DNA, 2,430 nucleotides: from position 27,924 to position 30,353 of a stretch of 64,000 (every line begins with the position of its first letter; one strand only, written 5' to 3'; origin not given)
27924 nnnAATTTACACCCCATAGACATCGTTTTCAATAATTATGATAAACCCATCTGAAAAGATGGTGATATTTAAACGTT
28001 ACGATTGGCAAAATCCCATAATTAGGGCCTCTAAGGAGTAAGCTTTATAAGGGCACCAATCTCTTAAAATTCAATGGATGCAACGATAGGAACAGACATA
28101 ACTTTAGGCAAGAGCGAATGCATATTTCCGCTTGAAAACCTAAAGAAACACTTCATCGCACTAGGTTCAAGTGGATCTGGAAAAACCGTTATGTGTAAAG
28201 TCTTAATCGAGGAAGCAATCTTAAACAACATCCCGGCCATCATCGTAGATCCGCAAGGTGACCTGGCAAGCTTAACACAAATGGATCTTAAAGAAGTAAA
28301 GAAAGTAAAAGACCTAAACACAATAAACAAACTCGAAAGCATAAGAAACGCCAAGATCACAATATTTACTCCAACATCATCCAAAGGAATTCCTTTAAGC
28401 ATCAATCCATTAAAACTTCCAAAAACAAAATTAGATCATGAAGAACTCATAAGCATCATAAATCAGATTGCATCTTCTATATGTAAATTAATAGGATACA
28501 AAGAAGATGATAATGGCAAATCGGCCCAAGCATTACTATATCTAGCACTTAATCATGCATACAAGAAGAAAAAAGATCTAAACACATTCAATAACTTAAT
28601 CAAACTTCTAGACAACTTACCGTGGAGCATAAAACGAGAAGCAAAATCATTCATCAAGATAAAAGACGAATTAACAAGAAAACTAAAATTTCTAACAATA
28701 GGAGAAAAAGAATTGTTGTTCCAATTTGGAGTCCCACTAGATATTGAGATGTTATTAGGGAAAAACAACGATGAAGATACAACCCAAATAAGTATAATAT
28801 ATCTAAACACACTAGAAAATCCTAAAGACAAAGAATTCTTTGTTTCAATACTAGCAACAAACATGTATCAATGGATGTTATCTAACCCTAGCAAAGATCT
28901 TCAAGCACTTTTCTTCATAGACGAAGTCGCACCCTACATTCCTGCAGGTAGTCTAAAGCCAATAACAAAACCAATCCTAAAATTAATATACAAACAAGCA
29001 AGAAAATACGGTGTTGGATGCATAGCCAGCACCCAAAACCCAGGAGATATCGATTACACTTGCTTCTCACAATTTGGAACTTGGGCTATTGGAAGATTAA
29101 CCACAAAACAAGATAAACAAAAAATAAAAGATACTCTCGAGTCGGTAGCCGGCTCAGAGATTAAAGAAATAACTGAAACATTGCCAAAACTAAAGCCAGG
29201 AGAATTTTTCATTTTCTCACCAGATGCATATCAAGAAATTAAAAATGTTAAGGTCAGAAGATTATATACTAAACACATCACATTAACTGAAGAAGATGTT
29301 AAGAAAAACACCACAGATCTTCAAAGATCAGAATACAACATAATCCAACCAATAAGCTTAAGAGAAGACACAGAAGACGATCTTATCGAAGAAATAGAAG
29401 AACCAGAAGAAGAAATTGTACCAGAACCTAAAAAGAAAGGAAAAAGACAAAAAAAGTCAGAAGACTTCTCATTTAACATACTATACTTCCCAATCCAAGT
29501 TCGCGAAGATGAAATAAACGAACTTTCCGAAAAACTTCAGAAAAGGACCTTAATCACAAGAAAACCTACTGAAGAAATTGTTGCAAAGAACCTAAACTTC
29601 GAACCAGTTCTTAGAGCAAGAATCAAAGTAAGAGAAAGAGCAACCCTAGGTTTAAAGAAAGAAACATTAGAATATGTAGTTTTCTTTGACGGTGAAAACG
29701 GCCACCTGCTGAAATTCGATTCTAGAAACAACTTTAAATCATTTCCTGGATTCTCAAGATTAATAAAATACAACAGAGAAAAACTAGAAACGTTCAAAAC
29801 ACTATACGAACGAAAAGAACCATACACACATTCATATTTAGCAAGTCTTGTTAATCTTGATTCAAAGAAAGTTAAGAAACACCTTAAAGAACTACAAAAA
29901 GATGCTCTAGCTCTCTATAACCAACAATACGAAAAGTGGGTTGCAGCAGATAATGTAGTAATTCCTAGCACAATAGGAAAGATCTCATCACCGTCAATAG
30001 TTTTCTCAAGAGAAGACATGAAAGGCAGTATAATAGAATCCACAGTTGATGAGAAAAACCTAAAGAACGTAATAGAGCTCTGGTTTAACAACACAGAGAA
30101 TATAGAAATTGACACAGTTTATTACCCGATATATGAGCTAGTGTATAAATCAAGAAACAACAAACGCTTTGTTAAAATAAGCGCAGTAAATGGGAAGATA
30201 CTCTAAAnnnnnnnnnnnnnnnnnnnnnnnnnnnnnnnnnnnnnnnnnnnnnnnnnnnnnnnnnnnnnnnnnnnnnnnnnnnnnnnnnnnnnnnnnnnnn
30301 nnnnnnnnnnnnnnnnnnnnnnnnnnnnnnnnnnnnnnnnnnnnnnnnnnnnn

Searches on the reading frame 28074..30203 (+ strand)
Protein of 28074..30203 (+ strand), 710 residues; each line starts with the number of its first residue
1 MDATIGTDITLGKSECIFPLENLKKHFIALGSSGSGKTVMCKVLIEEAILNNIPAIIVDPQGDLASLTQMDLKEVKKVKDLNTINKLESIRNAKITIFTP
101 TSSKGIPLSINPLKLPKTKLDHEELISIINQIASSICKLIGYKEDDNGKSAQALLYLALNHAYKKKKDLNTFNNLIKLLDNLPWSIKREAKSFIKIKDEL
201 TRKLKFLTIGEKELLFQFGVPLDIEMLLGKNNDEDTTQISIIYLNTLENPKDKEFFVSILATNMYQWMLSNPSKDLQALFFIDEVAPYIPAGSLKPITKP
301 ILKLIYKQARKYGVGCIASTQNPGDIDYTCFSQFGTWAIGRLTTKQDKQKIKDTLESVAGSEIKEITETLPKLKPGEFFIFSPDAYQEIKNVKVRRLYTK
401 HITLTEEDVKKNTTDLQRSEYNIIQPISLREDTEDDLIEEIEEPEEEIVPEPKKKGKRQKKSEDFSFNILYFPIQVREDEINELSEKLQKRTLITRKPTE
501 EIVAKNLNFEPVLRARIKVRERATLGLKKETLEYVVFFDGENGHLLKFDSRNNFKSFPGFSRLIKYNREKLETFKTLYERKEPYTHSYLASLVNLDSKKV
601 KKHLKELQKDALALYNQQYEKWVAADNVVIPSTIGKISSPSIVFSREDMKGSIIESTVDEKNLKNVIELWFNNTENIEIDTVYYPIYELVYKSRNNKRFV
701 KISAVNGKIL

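Call 3: search_protein_families(library=pfam, proteins=[window:28074-30203:+], max_evalue=0.1)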
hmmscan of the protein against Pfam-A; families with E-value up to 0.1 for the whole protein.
window:28074-30203:+ (710 aa): 9 families
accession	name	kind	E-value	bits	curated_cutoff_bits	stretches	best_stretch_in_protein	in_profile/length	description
PF01935.23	DUF87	-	6.1e-13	49.8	23.2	1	20-253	18-210/220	Helicase HerA, central domain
PF05872.18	HerA_C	-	2.6e-08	33.4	22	2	18-108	15-106/502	Helicase HerA-like C-terminal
PF10412.15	TrwB_AAD_bind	-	5e-07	29.4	20.5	1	19-65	10-56/387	Type IV secretion-system coupling protein DNA-binding domain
PF12846.13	AAA_10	-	0.0012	18.4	27.5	1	26-119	23-99/362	AAA-like domain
PF04851.21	ResIII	-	0.0014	19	22.5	1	21-102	20-109/164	Type III restriction enzyme, res subunit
PF00270.35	DEAD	-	0.0046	17.1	26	1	24-101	14-103/167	DEAD/DEAH box helicase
PF03413.25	PepSY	-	0.02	15.6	24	1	674-710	20-57/60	Peptidase propeptide and YPEB domain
PF01580.24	FtsK_SpoIIIE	-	0.031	14.1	24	1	17-55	32-70/221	FtsK/SpoIIIE family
PF21788.2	TNP-like_GBD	-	0.063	14.1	24.8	0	563-622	3-61/119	TNP-like, GTP-binding insertion domain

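Call 4: search_protein_families(library=ncbifam, proteins=[window:28074-30203:+], max_evalue=0.1)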
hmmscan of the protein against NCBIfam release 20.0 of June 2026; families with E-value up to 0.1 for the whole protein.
window:28074-30203:+ (710 aa): 10 families
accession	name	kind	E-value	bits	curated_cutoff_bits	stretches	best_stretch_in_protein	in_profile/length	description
NF053655.1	CedD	equivalog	5.9e-15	54.9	600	2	153-389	308-521/527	DNA-translocating ATPase CedD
NF042943.1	HerA_antiphage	equivalog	1.5e-10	40.3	800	1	306-367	466-527/566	anti-phage-associated helicase HerA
NF042944.1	HerA_antiphage_2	equivalog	5.7e-10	38.6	850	1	274-380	425-529/576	anti-phage-associated helicase HerA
NF045975.1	VirB4_plasma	equivalog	5.7e-09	34.2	590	1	28-325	519-806/894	Mbov_0397 family ICE element conjugal transfer ATPase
NF045971.1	conju_CD1110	equivalog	9.2e-07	27.5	325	1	28-69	419-461/752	VirB4-like conjugal transfer ATPase, CD1110 family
TIGR03743.1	SXT_TraD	subfamily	5.8e-06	25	366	1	14-68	165-219/636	conjugative transfer system coupling protein TraD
NF040937.1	HerA_Thermprot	equivalog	2.6e-05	22.8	800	1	297-377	369-445/487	DNA double-strand break repair helicase HerA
NF040819.1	helicase_HerA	equivalog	4.2e-05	22.3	970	1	279-366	405-491/561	DNA double-strand break repair helicase HerA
TIGR03754.1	conj_TOL_TraD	equivalog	0.00086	17.9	647.55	1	14-71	170-227/643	type IV conjugative transfer system coupling protein TraD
NF033849.1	ser_rich_anae_1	subfamily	0.0026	15.2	650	0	299-351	1047-1099/1163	serine-rich protein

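Call 5: search_protein_families(library=padloc, proteins=[window:28074-30203:+], max_evalue=0.1)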
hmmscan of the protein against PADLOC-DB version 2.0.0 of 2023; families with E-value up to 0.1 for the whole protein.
window:28074-30203:+ (710 aa): 15 families
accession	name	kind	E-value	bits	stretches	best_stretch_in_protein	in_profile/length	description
PDLC04105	HerA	-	3.3e-23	80.1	2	203-380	346-522/576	-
PDLC04140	mad8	-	6.2e-18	63.4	1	23-385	26-291/314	mads_8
PDLC04103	HerA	-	1.5e-16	57.8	2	305-389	472-552/579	-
PDLC02185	HerA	-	4.3e-12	43.5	1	224-367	392-539/585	-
PDLC04100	HerA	-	1.4e-11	41.8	1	306-367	472-533/580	-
PDLC02188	HerA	-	3.4e-11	40.7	1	274-381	425-530/578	-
PDLC04104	HerA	-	1.1e-10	38.9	1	256-381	198-324/379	-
PDLC04102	HerA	-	6.3e-09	32.7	1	231-382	459-608/654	-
PDLC01055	HerA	-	1.6e-07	28.5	1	11-68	144-203/532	Type III coevolved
PDLC04097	HerA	-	1e-06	25.7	1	305-397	508-595/618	-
PDLC04101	HerA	-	0.00026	17.9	1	24-76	168-221/400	-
PDLC04098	HerA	-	0.00038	17.1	1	301-353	558-610/686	-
PDLC04106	HerA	-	0.0007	16.2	1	303-354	542-593/667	-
PDLC04107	HerA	-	0.0013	15.8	1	24-71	169-217/306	-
PDLC04099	HerA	-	0.0029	15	1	24-66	169-212/214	-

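Call 8: find_homologous_proteins(query=window:28074-30203:+)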
Query window:28074-30203:+ (710 aa): 516 proteins with E <= 0.001 among 8000 candidates; the best 120 are listed.
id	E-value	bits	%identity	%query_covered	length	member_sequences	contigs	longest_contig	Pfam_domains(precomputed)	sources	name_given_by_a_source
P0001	0.0e+0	1561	100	100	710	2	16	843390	PF10412.16,PF01935.24,PF05872.19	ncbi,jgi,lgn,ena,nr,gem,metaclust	ncbi:ATP-binding protein [Candidatus Woesearchaeota archaeon]|jgi:hypothetical protein|nr:ATP-bindin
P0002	6.3e-184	631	48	98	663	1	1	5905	PF01935.24,PF05872.19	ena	-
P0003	1.5e-180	620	47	98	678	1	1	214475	PF10412.16,PF02082.27,PF01935.24,PF05872.19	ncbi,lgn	-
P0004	3.3e-179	616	48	97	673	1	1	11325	PF01978.26,PF01935.24,PF02002.24,PF12802.14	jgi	-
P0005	7.7e-170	585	46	98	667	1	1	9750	PF01047.29,PF10412.16,PF01978.26,PF01935.24,PF05872.19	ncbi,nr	ncbi:DUF853 family protein [Candidatus Woesearchaeota archaeon]|nr:DUF853 family protein [Candidatus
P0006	2.0e-169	584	44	97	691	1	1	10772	PF01935.24,PF05872.19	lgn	-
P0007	3.2e-169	583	45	98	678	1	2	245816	PF10412.16,PF01935.24,PF05872.19,PF12802.14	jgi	jgi:DNA helicase HerA-like ATPase/predicted transcriptional regulator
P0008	2.9e-168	580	45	98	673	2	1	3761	PF10412.16,PF01935.24,PF05872.19,PF12802.14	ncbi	-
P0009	2.6e-166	573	43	100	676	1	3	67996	PF10412.16,PF01935.24,PF05872.19,PF12846.14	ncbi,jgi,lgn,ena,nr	ncbi:MAG TPA: DUF853 family protein [Nanoarchaeota archaeon]|nr:DUF853 family protein [Nanoarchaeota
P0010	1.0e-165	571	44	98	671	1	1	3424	PF10412.16,PF01935.24,PF05872.19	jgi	jgi:hypothetical protein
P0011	5.6e-164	566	44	98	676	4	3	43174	PF10412.16,PF01935.24,PF05872.19,PF12846.14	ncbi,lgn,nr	ncbi:MAG: ATP-binding protein [Nanoarchaeota archaeon]|nr:ATP-binding protein [Nanoarchaeota archaeo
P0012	6.1e-164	565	46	97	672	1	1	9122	PF10412.16,PF01978.26,PF01935.24,PF02002.24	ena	-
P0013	2.3e-163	564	43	98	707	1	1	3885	PF01935.24,PF05872.19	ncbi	-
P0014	5.5e-162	559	44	99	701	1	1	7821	PF01935.24,PF05872.19,PF12846.14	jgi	jgi:hypothetical protein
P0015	1.7e-161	557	43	100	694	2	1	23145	PF01935.24,PF05872.19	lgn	-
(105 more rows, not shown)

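Call 9: search_solved_structures(query=window:28074-30203:+, max_evalue=1)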
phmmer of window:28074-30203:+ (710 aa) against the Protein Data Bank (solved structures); distinct sequences matched with E-value up to 1: 11.
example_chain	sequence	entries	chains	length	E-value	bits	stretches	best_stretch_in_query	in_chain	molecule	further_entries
8xau_A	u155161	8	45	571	3.6e-11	45.7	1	270-384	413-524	ATP-binding protein | HerA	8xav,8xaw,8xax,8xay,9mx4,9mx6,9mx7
8wiv_A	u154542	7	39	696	1.3e-06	30.6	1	267-382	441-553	Helicase HerA central domain-containing protein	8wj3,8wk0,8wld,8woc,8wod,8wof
8ziq_M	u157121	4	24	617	3.8e-06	29.1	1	275-382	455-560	HerA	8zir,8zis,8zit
9c1m_M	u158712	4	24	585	1e-05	27.7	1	274-381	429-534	ATP-binding protein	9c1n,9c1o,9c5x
11kk_A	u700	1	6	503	6.8e-05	24.9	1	24-115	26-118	HerA like helicase YjgR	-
9x1l_A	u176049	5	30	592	0.0016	20.4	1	279-366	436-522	DNA helicase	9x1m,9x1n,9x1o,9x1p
8j4u_M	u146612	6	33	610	0.0047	18.8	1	299-367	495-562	Nucleoside triphosphate hydrolase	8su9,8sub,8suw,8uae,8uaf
8wet_A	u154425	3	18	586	0.044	15.6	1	304-352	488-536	TdpA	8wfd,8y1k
1gl6_A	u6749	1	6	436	0.11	14.4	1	19-69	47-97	ATPASE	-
1e9r_A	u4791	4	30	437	0.11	14.4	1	19-69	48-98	CONJUGAL TRANSFER PROTEIN TRWB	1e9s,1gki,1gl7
4hr6_B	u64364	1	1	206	0.78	11.5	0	660-687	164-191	LECTIN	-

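Call 13: find_related_loci(query=A1, collection=genome_contigs, flank=6000)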
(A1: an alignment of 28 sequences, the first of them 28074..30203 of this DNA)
Query A1 (710 aa) in genome_contigs; peptide patterns used: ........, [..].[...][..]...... (x = any residue, [..] = any of these).
599 stretches matched a pattern (row limit reached: there are more); 307 encode a relative of the query (tblastn E <= 1e-3); the best 80 are kept; 80 distinct loci.
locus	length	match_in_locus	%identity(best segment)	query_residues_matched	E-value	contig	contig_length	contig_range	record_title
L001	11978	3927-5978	47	2-708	0e+0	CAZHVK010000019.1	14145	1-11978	MAG TPA_asm: uncultured Methanosarcinales archaeon isolate binchicken_co330_8 genome assembly, contig: NODE_4226_length_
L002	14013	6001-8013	43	2-708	7e-168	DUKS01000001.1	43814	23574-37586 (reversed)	MAG TPA_asm: Nanoarchaeota archaeon isolate UBA9640 contig_6217, whole genome shotgun sequence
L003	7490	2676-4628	44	21-707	6e-164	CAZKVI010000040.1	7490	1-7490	MAG TPA_asm: uncultured Methanosarcinales archaeon isolate SRP077602_co2_3 genome assembly, contig: NODE_14690_length_74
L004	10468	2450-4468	43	1-708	2e-162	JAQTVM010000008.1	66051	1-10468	MAG: Candidatus Nanoarchaeia archaeon isolate STB_88 NODE_870_length_66051_cov_4.417253_Sandtown_B, whole genome shotgun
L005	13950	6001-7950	44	18-708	8e-159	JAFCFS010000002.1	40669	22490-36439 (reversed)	Candidatus Woesearchaeota archaeon isolate Meg22_1618_Bin_98 Meg22_1618_Bin_98_scaffold_972, whole genome shotgun sequen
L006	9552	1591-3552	43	18-708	9e-159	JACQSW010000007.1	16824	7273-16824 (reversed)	MAG: Candidatus Woesearchaeota archaeon isolate NC_groundwater_1395_Ag_S-0.2um_39_41 S_p2_S4_coassembly_k141_39175, whol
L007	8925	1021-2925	43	1-707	2e-150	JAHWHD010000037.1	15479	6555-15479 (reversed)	MAG: Candidatus Woesearchaeota archaeon isolate FT1_799 k127_12153198, whole genome shotgun sequence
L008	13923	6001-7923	43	1-707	2e-148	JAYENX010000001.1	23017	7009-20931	MAG: Nanoarchaeota archaeon isolate MAG044 MAG044_1, whole genome shotgun sequence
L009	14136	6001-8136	38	10-710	3e-147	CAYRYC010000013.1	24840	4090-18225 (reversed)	MAG TPA_asm: uncultured Methanosarcinales archaeon isolate binchicken_co181_566 genome assembly, contig: NODE_2895_lengt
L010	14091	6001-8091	39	18-709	5e-146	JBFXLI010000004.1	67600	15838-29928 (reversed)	MAG: Candidatus Woesearchaeota archaeon isolate CA_2019_TPIn_95 NODE_1389_length_67600_cov_9.237873_TPIn, whole genome s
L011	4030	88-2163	38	18-710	5e-146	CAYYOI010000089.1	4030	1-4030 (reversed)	MAG TPA_asm: uncultured Methanosarcinales archaeon isolate SRP252850_co1_50 genome assembly, contig: NODE_40978_length_4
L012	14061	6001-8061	40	18-705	3e-129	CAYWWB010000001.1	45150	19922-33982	MAG TPA_asm: Candidatus Woesearchaeota archaeon isolate SRP332253_co1_99 genome assembly, contig: NODE_958_length_45150_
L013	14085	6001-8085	36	12-703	3e-128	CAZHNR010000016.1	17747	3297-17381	MAG TPA_asm: uncultured Methanosarcinales archaeon isolate SRP063590_co1_39 genome assembly, contig: NODE_3154_length_17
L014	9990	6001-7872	39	18-618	3e-123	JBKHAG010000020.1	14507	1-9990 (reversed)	MAG: Candidatus Woesearchaeota archaeon isolate D1M01_129 NODE_6372_length_14507_cov_9.390673, whole genome shotgun sequ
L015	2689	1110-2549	45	9-502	3e-129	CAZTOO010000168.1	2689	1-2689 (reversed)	MAG TPA_asm: uncultured Methanosarcinales archaeon isolate binchicken_co150_768 genome assembly, contig: NODE_142683_len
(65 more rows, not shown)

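Call 25: search_solved_structures(query=A1, max_evalue=0.01)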
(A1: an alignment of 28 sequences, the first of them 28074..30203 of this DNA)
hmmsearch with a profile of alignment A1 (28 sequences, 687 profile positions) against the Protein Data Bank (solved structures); distinct sequences matched with E-value up to 0.01: 29.
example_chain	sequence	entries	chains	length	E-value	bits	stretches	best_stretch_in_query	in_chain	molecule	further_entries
8xau_A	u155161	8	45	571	2e-11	46.3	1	274-380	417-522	ATP-binding protein | HerA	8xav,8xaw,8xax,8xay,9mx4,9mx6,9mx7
8wiv_A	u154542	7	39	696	2.8e-11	45.8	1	237-379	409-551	Helicase HerA central domain-containing protein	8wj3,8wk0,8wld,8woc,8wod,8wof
8ziq_M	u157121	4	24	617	1.7e-10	43.2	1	277-379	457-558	HerA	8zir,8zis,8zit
9c1m_M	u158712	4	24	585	3.8e-09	38.7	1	236-379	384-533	ATP-binding protein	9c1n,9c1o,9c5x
11kk_A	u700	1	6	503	9.7e-09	37.4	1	22-106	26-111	HerA like helicase YjgR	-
1q1h_A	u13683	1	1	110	3.5e-06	29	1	539-620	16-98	Transcription Factor E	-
5yhz_A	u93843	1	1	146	7.8e-06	27.8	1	512-627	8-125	Zinc transport transcriptional regulator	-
9x1l_A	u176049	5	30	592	9.2e-06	27.6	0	281-378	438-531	DNA helicase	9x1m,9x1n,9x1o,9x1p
4d2i_A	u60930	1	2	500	1.2e-05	27.1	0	281-379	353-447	HERA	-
5yhx_A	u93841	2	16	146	2.4e-05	26.2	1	512-627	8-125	Zinc transport transcriptional regulator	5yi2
5yhy_A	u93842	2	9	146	2.6e-05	26.1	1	512-627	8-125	Zinc transport transcriptional regulator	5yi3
5yi0_B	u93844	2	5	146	3.4e-05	25.7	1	512-627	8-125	Zinc transport transcriptional regulator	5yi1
8j4u_M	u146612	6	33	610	5e-05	25.1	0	305-371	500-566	Nucleoside triphosphate hydrolase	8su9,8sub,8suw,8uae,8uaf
3r0a_A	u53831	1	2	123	7.7e-05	24.5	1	520-615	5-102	Putative transcriptional regulator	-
6cmv_A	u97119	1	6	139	0.0001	24.1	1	525-619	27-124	Transcriptional regulator Lrs14-like protein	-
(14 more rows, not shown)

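Call 35: predict_structure(alignment_id=A1)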
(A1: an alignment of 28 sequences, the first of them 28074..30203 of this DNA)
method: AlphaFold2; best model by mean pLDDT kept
length: 710 residues; sequences in the alignment: 28
mean_pLDDT: 87.4   pTM: 0.62
mean pLDDT of the five models: 87.4, 84.7, 84.5, 83.8, 83.6
residues with pLDDT >= 90: 473; 70-90: 178; 50-70: 17; < 50: 42
segments of 3 or more residues with pLDDT < 50: 425-466
pLDDT, mean of each block of 10 residues (from residue 1): 91 88 96 93 96 96 91 69 85 94 93 84 90 93 91 96 88 92 92 91 89 85 92 80 94 95 95 95 96 89 94 96 88 90 90 81 89 95 91 93 93 87 49 35 32 25 55 92 89 77 94 96 77 96 96 92 94 94 93 96 96 92 90 92 90 93 94 92 97 90 94
secondary structure, 60 per line:
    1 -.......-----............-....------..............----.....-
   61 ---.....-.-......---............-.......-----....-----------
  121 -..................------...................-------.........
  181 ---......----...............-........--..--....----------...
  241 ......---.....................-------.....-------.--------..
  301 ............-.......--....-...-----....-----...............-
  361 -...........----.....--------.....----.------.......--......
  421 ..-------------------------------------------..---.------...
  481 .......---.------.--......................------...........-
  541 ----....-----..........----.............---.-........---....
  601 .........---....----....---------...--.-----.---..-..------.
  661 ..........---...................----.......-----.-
elements in order (helices of 4 or more, strands of 3 or more residues): E2-8 E14-19 H20-25 E27-30 H37-50 E55-59 H64-68 H72-77 H81-92 E94-100 E106-109 H122-139 H146-164 H172-180 H184-189 H194-208 H210-217 H224-227 E238-243 H250-270 E278-282 H299-312 E314-320 E336-339 H345-359 H362-372 E377-381 E390-394 H406-412 H415-422 H478-487 E501-522 E529-539 E545-548 E554-557 H558-563 H568-580 H586-593 H597-609 E613-616 E621-624 H660-670 E674-692 E697-703
